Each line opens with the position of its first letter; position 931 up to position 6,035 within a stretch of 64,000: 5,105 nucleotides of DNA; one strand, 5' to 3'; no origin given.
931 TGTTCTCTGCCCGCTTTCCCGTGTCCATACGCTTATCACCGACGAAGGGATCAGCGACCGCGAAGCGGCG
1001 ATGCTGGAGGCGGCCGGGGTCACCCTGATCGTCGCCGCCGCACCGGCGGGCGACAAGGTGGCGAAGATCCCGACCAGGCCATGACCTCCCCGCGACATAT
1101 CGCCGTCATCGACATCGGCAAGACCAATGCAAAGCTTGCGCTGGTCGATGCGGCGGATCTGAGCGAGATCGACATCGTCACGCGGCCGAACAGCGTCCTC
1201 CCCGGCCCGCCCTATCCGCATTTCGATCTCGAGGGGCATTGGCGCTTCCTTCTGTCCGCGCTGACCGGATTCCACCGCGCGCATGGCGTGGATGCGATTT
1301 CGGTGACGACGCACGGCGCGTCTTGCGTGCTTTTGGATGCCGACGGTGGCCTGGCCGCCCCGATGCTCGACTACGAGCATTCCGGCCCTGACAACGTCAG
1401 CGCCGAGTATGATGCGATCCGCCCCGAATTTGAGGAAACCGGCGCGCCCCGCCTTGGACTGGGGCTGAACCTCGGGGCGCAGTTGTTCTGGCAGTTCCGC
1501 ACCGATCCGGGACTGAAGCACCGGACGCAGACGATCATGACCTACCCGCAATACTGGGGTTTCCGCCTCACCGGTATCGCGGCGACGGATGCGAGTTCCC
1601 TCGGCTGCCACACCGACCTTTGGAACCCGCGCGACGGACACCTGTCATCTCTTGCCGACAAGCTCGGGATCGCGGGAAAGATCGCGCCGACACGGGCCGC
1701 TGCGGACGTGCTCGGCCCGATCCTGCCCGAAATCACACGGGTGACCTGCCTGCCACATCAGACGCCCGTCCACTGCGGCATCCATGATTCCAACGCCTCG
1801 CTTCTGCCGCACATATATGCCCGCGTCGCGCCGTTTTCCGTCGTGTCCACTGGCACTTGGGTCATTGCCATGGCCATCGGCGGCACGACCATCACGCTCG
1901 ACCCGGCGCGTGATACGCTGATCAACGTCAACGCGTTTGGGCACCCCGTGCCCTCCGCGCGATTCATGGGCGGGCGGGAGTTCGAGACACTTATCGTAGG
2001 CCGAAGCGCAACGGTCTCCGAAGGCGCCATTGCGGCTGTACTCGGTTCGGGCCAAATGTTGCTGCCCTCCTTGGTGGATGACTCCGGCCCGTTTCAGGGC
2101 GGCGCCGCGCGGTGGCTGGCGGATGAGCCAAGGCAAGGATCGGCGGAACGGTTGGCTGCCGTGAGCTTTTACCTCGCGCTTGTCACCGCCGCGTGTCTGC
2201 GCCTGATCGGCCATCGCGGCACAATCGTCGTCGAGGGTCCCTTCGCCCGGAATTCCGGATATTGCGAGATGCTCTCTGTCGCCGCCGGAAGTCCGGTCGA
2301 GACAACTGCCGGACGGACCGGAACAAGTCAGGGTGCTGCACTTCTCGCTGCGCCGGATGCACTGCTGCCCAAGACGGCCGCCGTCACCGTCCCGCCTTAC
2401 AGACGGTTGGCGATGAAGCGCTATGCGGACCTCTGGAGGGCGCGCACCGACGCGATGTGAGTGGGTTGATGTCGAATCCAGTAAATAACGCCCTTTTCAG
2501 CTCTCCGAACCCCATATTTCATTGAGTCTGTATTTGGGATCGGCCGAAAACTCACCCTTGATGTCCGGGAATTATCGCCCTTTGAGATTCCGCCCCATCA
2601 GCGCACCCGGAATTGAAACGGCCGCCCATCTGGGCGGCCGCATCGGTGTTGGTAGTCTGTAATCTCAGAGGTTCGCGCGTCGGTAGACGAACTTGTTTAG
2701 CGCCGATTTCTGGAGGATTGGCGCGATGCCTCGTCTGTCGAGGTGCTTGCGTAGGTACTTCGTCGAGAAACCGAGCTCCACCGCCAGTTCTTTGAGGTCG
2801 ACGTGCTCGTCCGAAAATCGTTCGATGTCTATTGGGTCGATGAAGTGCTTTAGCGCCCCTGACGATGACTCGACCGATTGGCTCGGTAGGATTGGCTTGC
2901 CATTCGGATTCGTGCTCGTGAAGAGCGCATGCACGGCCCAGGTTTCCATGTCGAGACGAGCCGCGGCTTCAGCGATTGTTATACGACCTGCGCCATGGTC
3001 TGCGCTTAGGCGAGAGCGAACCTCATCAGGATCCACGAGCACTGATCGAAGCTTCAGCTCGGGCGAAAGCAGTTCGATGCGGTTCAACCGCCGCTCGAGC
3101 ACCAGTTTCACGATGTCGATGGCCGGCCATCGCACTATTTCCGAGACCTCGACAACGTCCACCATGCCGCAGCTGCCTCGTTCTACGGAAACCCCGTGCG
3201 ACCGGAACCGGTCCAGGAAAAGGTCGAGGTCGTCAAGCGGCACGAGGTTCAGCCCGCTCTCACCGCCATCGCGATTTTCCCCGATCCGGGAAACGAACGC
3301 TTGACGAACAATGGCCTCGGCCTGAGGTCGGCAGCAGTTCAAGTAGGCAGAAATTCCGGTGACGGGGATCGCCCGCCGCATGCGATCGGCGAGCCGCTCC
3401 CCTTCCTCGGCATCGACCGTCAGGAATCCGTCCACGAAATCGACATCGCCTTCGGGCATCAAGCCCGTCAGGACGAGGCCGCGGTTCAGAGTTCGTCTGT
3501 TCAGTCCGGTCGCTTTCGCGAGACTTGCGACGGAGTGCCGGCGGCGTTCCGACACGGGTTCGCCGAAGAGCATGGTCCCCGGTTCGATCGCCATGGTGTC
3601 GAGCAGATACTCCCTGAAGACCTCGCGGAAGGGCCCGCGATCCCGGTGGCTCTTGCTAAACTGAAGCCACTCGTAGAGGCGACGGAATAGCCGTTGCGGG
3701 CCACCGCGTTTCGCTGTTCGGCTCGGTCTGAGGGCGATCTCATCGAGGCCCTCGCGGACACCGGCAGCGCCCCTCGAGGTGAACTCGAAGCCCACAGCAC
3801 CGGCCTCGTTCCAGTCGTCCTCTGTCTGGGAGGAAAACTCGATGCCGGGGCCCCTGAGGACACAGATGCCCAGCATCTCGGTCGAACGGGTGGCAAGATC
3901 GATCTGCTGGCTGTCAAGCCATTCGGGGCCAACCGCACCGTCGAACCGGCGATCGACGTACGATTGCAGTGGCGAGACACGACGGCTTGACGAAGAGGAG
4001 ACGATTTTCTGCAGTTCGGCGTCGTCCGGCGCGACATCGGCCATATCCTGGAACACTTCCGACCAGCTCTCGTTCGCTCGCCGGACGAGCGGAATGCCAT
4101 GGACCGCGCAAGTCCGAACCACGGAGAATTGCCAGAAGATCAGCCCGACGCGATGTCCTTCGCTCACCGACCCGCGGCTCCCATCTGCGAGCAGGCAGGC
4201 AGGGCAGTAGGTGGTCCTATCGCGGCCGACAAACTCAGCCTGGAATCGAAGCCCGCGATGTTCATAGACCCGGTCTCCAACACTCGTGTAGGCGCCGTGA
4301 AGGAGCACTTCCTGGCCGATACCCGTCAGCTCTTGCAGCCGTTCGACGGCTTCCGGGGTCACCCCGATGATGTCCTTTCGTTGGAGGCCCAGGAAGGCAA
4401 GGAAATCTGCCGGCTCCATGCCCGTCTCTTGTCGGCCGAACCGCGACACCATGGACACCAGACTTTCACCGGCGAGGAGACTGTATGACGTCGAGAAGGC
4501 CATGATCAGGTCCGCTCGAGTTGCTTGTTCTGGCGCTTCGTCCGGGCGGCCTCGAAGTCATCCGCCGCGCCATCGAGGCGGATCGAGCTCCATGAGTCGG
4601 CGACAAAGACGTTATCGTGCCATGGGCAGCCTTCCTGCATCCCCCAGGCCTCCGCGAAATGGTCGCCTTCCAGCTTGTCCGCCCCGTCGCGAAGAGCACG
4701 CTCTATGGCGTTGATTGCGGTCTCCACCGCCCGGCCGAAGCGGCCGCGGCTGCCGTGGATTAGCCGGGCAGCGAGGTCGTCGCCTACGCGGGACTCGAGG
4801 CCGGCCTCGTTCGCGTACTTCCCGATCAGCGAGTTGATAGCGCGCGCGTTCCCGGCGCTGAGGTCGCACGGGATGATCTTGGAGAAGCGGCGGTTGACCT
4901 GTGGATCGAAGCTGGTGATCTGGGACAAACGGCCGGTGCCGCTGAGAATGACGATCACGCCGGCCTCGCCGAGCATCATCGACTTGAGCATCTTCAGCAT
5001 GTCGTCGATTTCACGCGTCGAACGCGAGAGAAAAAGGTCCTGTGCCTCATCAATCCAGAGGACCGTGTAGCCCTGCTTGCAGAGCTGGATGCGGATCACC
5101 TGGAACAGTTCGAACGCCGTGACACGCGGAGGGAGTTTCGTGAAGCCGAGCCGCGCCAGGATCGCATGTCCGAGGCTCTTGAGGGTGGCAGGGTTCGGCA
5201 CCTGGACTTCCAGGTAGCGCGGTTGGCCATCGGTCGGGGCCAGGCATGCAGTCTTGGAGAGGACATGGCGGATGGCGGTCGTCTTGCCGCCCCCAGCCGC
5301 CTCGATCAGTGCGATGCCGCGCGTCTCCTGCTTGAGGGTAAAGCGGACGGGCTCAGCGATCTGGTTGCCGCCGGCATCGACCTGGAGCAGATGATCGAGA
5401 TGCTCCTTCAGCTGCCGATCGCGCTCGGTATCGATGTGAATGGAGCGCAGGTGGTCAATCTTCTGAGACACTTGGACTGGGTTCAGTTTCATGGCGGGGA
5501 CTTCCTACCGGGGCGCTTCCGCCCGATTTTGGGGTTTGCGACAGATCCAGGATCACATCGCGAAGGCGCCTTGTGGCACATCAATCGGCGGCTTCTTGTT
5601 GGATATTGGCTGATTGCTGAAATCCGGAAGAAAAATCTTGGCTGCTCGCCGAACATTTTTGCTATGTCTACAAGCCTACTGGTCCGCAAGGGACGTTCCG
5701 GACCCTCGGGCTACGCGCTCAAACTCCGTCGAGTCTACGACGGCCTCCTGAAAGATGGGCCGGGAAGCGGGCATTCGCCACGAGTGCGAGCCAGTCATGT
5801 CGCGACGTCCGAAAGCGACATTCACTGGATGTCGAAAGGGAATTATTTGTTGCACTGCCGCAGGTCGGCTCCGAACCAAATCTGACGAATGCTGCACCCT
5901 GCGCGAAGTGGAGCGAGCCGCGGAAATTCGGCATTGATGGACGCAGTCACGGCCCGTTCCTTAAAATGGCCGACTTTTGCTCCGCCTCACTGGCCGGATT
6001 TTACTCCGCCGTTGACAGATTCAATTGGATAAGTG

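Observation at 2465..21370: Complete-looking 18.9-kb TniA/TniB/TniQ transposon with a perfect 5-bp target-site duplication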

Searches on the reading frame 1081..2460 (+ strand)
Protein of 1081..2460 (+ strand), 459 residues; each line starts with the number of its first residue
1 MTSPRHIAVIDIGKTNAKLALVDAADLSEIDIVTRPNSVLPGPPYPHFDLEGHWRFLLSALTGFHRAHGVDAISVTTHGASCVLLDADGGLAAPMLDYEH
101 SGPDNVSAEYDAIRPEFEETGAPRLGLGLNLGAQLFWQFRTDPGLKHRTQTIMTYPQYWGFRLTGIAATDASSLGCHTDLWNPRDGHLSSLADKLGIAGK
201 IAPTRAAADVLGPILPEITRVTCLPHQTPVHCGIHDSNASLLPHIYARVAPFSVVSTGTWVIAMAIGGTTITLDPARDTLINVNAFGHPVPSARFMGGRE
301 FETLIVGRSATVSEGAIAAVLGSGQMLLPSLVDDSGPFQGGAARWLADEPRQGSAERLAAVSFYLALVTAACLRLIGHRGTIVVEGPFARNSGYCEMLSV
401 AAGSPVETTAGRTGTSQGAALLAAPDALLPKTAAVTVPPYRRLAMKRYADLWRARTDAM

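Call 5: search_protein_families(library=pfam, proteins=[window:1081-2460:+], max_evalue=0.01)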
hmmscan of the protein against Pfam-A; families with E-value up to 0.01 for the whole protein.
window:1081-2460:+ (459 aa): 2 families
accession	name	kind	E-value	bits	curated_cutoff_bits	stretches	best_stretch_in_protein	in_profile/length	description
PF21546.3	FGGY_C_2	-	3e-66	223.2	27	1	250-425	2-187/191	Carbohydrate kinase FGGY, C-terminal domain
PF00370.27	FGGY_N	-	5.2e-08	33.2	28.8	1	8-242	3-244/245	FGGY family of carbohydrate kinases, N-terminal domain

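Call 10: find_encoding_contigs(protein=window:1081-2460:+, flank=10000, max_places=10)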
Protein window:1081-2460:+ (459 aa): no gene with exactly this product is on record in the collection.

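Call 21: find_related_loci(query=window:1081-2460:+, collection=genome_contigs, flank=6000)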
Query window:1081-2460:+ (459 aa) in genome_contigs; peptide patterns used: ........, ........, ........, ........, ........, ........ (x = any residue, [..] = any of these).
599 stretches matched a pattern (row limit reached: there are more); 470 encode a relative of the query (tblastn E <= 1e-3); the best 80 are kept; 80 distinct loci.
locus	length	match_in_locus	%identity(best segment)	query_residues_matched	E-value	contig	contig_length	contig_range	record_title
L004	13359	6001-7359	74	1-453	0e+0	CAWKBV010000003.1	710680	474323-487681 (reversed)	MAG: uncultured Alphaproteobacteria bacterium isolate MFD05442.bin.1.34 genome assembly, contig: contig_39881, whole gen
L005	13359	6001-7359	71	1-453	0e+0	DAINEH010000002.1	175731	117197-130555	MAG TPA_asm: Paracoccaceae bacterium isolate CTOTU26048 NODE_16_length_175731_cov_10.722557, whole genome shotgun sequen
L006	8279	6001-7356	70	5-456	0e+0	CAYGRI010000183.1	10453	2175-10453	MAG TPA_asm: uncultured Maritimibacter sp. isolate ERP117304_co3_248 genome assembly, contig: NODE_9044_length_10453_cov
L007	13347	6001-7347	68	6-454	0e+0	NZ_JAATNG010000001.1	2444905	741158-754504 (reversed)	Pseudoruegeria sp. HB172150 scaffold1, whole genome shotgun sequence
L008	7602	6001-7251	71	6-422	0e+0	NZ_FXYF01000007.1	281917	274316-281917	Maliponia aquimaris strain CECT 8898, whole genome shotgun sequence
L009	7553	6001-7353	63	3-452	0e+0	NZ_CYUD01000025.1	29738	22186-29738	Ruegeria denitrificans strain CECT 5091, whole genome shotgun sequence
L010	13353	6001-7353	63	3-452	0e+0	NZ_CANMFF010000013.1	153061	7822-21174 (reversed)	Uncultured Ruegeria sp. isolate 4-22.fasta NODE_13, whole genome shotgun sequence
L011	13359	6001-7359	64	1-452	0e+0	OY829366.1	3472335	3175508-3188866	MAG: Dinoroseobacter sp. isolate 50c98fa6-c234-40c2-9b1f-888765ae90fb genome assembly, chromosome: 1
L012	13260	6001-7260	69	6-425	0e+0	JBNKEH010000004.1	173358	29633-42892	MAG: Paracoccaceae bacterium isolate F1.bin.16.orig k141_1011733, whole genome shotgun sequence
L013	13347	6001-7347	63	5-452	0e+0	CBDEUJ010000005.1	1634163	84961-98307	MAG: Paracoccaceae bacterium isolate f3ee2caa-37b1-43b9-9fb8-375eacd4e4c4 genome assembly, contig: contig_5, whole genom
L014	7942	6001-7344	61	6-453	0e+0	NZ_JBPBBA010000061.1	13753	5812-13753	Nioella aestuarii strain JCM 30752 NODE_61_length_13753_cov_278.411963, whole genome shotgun sequence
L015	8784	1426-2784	60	1-457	1e-180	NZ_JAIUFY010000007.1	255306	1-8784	Celeribacter litoreus strain ASW11-22 NODE_7_length_255306_cov_177.622026, whole genome shotgun sequence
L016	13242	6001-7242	65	5-418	2e-180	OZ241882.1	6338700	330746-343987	MAG: Paracoccaceae bacterium isolate 3a1aff45-e363-428b-be7d-1a8a0836b441 genome assembly, chromosome: 1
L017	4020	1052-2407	62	3-453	0e+0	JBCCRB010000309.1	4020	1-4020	MAG: Pseudomonadota bacterium isolate P01_D01_bin.20 k141_2951841_length_4020_cov_11.0000, whole genome shotgun sequence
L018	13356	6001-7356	61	3-453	4e-179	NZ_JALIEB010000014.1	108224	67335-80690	Roseobacter sinensis strain WL0113 NODE_14_length_108224_cov_115.836103, whole genome shotgun sequence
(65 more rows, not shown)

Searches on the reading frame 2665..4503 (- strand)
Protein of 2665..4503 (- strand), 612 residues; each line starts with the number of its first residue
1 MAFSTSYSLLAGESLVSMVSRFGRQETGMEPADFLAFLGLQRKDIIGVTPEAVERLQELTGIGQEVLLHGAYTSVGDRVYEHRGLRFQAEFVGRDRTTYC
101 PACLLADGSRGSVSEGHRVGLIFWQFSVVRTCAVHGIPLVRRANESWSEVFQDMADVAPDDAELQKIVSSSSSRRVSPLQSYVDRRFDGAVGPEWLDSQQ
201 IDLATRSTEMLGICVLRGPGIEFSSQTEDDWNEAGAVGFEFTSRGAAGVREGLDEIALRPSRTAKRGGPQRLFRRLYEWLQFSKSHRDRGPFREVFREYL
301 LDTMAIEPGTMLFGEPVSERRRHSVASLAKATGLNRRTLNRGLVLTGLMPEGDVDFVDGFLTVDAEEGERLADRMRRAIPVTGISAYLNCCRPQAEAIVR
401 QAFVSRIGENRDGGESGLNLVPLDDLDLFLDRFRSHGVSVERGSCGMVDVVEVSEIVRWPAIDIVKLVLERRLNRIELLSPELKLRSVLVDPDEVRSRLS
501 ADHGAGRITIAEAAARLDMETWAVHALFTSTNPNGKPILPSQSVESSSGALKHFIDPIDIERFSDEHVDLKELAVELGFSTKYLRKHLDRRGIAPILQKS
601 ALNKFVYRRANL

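Call 5: search_protein_families(library=pfam, proteins=[window:2665-4503:-], max_evalue=0.01)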
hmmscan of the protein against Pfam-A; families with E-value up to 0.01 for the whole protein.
window:2665-4503:- (612 aa): 1 family
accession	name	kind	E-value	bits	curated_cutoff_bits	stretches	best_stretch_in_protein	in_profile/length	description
PF06527.16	TniQ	-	3.5e-17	63.8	27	1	8-139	5-142/142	TniQ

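Call 59: find_homologous_proteins(query=window:2665-4503:-, max_evalue=1e-10)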
Query window:2665-4503:- (612 aa): 91 proteins with E <= 1e-10 among 8000 candidates.
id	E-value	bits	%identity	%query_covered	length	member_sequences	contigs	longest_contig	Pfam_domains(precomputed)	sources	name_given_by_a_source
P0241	0.0e+0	1340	98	100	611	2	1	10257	PF06527.17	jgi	jgi:hypothetical protein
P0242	6.4e-232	789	59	100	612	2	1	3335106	PF06527.17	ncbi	-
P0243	8.3e-202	690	52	100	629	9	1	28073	PF06527.17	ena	-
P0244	2.5e-196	672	53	100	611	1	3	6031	PF06527.17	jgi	jgi:hypothetical protein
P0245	7.7e-193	660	51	100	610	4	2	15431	PF06527.17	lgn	-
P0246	2.2e-187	642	50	100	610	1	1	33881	PF06527.17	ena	-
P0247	3.3e-187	642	48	99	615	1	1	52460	PF06527.17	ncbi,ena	-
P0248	1.1e-184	633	50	100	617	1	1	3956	PF06527.17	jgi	jgi:DNA-binding phage protein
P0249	2.8e-182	625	50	99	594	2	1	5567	PF06527.17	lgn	-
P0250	7.7e-177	607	62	74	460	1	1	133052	PF06527.17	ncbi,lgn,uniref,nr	ncbi:TniQ family protein [Cereibacter sphaeroides]|uniref:TniQ family protein n=1 Tax=Cereibacter sp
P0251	3.1e-176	605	48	100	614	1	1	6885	PF06527.17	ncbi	-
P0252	1.2e-175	603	47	100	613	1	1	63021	PF06527.17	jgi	jgi:hypothetical protein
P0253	2.9e-174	599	48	100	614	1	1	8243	PF06527.17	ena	-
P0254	3.5e-174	599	46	100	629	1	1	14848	PF06527.17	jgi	jgi:hypothetical protein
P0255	4.2e-174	598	48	99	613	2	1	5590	PF06527.17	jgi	jgi:hypothetical protein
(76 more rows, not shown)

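Call 60: find_encoding_contigs(protein=P0241, flank=10000, max_places=5)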
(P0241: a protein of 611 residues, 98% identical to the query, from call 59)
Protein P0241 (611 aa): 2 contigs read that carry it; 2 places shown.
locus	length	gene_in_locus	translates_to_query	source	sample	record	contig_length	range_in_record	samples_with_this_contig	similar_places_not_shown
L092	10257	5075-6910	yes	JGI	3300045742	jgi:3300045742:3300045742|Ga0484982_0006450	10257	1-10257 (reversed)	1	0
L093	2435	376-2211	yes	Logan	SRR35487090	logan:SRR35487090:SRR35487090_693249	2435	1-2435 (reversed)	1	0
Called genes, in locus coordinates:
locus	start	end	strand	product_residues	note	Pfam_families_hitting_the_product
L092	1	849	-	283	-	?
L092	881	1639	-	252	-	-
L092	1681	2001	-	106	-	-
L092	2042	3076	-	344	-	PF14240:YHYH (weak)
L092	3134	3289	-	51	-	-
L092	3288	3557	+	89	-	-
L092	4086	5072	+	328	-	PF05621:TniB, PF13401:AAA_22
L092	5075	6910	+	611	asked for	PF06527:TniQ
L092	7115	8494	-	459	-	PF00370:FGGY_N, PF21546:FGGY_C_2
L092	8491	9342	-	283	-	PF08220:HTH_DeoR, PF00455:DeoRC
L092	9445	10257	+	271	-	?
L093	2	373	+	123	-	?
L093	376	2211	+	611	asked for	PF06527:TniQ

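Call 73: predict_structure(alignment_id=A3)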
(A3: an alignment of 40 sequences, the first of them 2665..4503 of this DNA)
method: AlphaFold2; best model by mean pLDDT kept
length: 612 residues; sequences in the alignment: 40
mean_pLDDT: 89.9   pTM: 0.75
mean pLDDT of the five models: 89.9, 89.2, 89.1, 88.3, 88.0
residues with pLDDT >= 90: 417; 70-90: 163; 50-70: 29; < 50: 3
segments of 3 or more residues with pLDDT < 50: none
pLDDT, mean of each block of 10 residues (from residue 1): 71 92 89 89 90 91 92 92 94 90 93 89 94 96 88 88 96 96 96 96 96 94 93 97 98 88 63 91 75 96 94 92 95 94 92 88 95 95 93 88 83 69 94 93 91 88 90 93 94 88 74 89 91 86 76 87 92 92 93 92 92 88
secondary structure, 60 per line:
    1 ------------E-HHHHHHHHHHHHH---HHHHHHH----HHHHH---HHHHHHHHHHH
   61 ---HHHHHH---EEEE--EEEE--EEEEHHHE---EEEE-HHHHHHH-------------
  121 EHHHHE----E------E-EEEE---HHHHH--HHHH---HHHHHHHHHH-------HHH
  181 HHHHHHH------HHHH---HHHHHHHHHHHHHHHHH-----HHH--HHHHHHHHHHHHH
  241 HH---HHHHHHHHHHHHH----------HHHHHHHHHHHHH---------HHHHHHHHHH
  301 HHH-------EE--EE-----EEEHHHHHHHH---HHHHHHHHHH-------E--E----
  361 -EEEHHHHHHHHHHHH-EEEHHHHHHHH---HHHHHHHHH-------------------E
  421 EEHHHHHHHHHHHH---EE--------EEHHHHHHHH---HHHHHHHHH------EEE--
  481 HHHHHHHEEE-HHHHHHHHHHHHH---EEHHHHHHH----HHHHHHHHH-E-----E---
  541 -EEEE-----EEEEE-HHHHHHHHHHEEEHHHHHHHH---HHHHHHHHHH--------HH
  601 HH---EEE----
elements in order: H15-27 H31-37 H42-46 H50-60 H64-69 E73-76 E79-82 E85-88 E96-99 H101-107 H122-125 E140-143 H147-151 H154-157 H161-170 H178-187 H194-197 H201-217 H228-242 H246-258 H269-281 H291-303 E322-324 H325-332 H336-345 E362-364 H365-376 E378-380 H381-388 H392-400 E420-422 H423-434 H450-457 H461-469 E476-478 H481-487 E488-490 H492-504 H510-516 H521-529 E542-545 E551-555 H557-566 E567-569 H570-577 H581-590 H599-602 E606-608

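Call 76: fold_search(model_id=the predicted structure, library=pdb)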
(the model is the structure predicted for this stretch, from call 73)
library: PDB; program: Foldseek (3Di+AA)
matches with E <= 10: 136; with E <= 0.001: 1
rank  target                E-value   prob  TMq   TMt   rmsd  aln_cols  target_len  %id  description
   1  9gs9_J                4.2e-04  1.00  0.27  0.38  18.0       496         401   11  Tn7016 PseCAST QCascade (released 2024-10-16)
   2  6v9q_J                6.5e-03  0.99  0.25  0.37  14.2       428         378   11  Cryo-EM structure of Cascade-TniQ binary complex (released 2020-01-29)
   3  6uvn_I                7.5e-03  1.00  0.28  0.41  13.4       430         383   12  CryoEM structure of VcCascasde-TniQ complex (released 2020-01-29)
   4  6lnd                  1.1e-02  0.98  0.25  0.36  19.6       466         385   13  Crystal structure of transposition protein TniQ (released 2020-02-19)
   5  6v9p                  1.4e-02  0.82  0.18  0.28  17.5       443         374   10  Crystal structure of the transposition protein TniQ (released 2020-01-29)
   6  6uvn_J                1.4e-02  0.82  0.18  0.27  17.8       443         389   12  CryoEM structure of VcCascasde-TniQ complex (released 2020-01-29)
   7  8b9x_A                4.7e-02  0.21  0.08  0.15  17.7       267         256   15  Chimeric protein of human UFM1 E3 ligase, UFL1, and DDRGK1 (released 2023-10-25)
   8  8b9x_B                5.5e-02  0.21  0.07  0.13  16.8       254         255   12  Chimeric protein of human UFM1 E3 ligase, UFL1, and DDRGK1 (released 2023-10-25)
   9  9vtr_J                8.1e-02  0.91  0.21  0.33  11.4       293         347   13  Target DNA-bound type I-F3 TniQ-Cascade of Vibrio parahaemolyticus in full R-loop state 2 (released 2026-02-11)
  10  8ohd_A                1.1e-01  0.18  0.08  0.08  16.4       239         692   12  60S ribosomal subunit bound to the E3-UFM1 complex - state 3 (native) (released 2024-02-21)
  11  9gy4_E                1.5e-01  0.15  0.10  0.09  17.1       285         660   13  60S ribosomal subunit in complex with E3-UFM1 ligase and RQC machinery components NEMF and LTN1 (Composite map) (released 2025-05-14)
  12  1y10_D                2.3e-01  0.13  0.10  0.15  21.2       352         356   14  Mycobacterial adenylyl cyclase Rv1264, holoenzyme, inhibited state (released 2005-05-24)
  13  8qfc_B                3.1e-01  0.11  0.10  0.10  16.9       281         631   14  UFL1 E3 ligase bound 60S ribosome (released 2024-02-21)
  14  1y10_A                3.4e-01  0.10  0.09  0.14  20.5       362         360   13  Mycobacterial adenylyl cyclase Rv1264, holoenzyme, inhibited state (released 2005-05-24)
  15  1y10_C                4.4e-01  0.28  0.09  0.13  16.9       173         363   16  Mycobacterial adenylyl cyclase Rv1264, holoenzyme, inhibited state (released 2005-05-24)
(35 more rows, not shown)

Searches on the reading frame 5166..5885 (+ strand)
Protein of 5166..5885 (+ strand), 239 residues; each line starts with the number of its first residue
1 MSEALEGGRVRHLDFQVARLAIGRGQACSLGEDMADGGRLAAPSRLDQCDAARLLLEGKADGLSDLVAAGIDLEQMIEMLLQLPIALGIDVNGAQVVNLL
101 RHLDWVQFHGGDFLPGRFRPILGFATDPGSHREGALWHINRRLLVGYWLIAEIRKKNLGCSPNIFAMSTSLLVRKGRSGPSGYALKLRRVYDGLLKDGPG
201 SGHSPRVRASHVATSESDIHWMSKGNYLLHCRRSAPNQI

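Call 89: search_protein_families(library=pfam, proteins=[window:5166-5885:+], max_evalue=0.01)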
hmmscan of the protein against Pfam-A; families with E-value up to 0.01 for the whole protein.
window:5166-5885:+ (239 aa): 0 families
